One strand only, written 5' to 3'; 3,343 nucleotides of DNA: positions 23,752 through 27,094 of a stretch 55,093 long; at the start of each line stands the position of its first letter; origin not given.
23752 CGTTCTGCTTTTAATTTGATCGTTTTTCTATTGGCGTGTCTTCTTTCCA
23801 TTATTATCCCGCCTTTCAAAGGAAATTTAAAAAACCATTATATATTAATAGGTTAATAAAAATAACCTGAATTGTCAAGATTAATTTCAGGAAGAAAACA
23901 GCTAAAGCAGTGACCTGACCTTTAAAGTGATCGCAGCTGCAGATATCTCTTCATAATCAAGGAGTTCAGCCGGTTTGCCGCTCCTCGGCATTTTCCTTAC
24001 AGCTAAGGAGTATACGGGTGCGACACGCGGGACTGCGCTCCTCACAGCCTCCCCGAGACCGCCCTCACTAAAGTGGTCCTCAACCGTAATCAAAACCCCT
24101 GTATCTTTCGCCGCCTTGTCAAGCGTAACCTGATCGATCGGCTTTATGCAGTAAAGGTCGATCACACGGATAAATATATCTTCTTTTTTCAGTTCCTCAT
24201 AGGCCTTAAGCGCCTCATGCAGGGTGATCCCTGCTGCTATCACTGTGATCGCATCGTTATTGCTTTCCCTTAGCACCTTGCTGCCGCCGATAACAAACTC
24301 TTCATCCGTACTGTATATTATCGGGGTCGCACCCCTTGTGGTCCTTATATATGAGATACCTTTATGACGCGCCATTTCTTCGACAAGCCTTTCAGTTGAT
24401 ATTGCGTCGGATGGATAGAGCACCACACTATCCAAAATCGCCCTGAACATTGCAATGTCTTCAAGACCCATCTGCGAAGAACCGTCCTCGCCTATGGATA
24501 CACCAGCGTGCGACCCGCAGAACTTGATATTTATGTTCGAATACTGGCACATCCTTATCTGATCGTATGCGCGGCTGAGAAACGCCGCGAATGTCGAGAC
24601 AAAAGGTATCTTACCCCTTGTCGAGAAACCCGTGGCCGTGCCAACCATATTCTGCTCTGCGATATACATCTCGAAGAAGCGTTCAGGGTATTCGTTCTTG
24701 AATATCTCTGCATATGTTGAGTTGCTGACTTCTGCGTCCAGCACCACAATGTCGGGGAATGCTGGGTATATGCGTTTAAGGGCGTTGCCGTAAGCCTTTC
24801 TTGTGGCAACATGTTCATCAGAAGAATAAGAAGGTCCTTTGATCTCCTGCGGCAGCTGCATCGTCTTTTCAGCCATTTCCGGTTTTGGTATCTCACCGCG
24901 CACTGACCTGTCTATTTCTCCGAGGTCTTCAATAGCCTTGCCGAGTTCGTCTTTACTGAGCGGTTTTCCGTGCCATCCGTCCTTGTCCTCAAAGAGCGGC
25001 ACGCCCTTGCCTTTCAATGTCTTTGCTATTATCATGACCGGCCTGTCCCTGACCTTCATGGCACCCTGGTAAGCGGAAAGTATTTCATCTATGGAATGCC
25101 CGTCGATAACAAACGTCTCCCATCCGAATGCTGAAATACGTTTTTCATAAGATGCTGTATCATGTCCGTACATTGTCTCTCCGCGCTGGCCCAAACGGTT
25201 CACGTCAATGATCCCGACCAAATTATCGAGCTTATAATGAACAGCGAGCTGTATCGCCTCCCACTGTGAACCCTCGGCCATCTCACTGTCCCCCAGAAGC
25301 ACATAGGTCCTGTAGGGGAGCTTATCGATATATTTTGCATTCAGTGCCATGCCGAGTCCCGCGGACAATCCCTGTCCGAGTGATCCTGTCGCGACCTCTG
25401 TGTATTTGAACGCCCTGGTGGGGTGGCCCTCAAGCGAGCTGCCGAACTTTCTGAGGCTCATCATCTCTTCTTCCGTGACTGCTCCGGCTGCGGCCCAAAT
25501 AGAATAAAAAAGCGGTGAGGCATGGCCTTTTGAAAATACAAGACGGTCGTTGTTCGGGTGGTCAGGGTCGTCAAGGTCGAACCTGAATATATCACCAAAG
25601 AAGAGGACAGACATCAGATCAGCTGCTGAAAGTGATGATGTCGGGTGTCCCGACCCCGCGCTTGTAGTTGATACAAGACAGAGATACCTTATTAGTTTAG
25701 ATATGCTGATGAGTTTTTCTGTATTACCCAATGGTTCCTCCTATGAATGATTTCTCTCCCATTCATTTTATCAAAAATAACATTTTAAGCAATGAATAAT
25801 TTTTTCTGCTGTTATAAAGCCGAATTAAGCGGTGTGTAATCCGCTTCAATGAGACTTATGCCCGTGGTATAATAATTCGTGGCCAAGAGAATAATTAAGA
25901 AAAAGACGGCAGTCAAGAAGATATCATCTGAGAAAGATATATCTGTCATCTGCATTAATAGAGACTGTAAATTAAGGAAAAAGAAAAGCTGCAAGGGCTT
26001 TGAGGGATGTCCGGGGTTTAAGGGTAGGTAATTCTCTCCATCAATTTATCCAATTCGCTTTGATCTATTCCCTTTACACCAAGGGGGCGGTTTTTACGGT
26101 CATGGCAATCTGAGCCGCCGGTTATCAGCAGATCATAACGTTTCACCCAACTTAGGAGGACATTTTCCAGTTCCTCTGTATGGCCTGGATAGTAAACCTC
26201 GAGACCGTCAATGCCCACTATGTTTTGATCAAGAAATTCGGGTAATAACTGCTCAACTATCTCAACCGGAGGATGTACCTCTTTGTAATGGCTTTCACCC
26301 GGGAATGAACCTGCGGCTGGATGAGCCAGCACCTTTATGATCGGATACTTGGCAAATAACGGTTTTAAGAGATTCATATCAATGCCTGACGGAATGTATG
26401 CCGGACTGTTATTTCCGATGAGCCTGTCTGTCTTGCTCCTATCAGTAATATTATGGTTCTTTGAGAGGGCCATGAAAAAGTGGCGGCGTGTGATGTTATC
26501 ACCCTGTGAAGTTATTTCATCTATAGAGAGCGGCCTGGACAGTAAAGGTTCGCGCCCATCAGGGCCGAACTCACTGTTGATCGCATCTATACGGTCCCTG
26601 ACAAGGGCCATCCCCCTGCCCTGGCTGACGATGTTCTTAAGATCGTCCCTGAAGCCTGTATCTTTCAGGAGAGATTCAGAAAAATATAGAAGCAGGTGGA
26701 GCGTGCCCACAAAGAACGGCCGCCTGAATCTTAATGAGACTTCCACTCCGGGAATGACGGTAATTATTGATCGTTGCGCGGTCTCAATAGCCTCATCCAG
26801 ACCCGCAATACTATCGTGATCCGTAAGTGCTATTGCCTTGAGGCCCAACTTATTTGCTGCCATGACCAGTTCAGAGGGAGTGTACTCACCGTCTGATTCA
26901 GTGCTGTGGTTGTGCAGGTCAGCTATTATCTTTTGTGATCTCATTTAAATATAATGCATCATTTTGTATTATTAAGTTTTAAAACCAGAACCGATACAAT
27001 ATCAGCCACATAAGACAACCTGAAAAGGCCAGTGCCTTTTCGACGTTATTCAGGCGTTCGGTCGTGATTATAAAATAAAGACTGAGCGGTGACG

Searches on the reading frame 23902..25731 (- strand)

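Call 51: search_protein_families(library=pfam, proteins=[window:23902-25731:-], max_evalue=0.001)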
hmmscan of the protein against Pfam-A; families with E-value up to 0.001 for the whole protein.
window:23902-25731:- (609 aa): 5 families
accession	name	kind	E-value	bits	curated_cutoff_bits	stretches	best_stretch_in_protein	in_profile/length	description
PF00456.26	Transketolase_N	-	4.2e-49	167.8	22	1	12-271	7-276/334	Transketolase, thiamine diphosphate binding domain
PF02779.29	Transket_pyr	-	2.4e-43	148.2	27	1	307-469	2-172/174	Transketolase, pyrimidine binding domain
PF02780.25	Transketolase_C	-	6e-26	91.2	25.9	1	485-601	2-124/124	Transketolase, C-terminal domain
PF13292.11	DXP_synthase_N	-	1.7e-07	31.3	21.2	1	5-176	16-169/274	1-deoxy-D-xylulose-5-phosphate synthase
PF22613.1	Transketolase_C_1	-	0.00063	20.4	27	0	486-533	4-52/113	Transketolase-like TK C-terminal domain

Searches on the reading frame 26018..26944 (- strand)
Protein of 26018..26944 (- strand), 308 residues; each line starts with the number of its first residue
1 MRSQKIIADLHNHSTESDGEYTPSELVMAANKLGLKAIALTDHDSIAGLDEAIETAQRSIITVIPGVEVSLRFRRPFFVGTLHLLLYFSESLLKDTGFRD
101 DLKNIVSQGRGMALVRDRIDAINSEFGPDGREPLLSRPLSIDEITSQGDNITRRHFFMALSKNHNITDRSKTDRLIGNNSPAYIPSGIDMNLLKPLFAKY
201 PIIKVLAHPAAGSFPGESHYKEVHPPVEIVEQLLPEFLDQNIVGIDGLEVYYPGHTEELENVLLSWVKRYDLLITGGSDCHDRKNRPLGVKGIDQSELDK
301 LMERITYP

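Call 51: search_protein_families(library=pfam, proteins=[window:26018-26944:-], max_evalue=0.001)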
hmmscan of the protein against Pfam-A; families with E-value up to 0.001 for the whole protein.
window:26018-26944:- (308 aa): 1 family
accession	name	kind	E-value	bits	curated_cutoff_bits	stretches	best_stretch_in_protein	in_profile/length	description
PF02811.25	PHP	-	4.8e-14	53.5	26.4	1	9-73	1-67/164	PHP domain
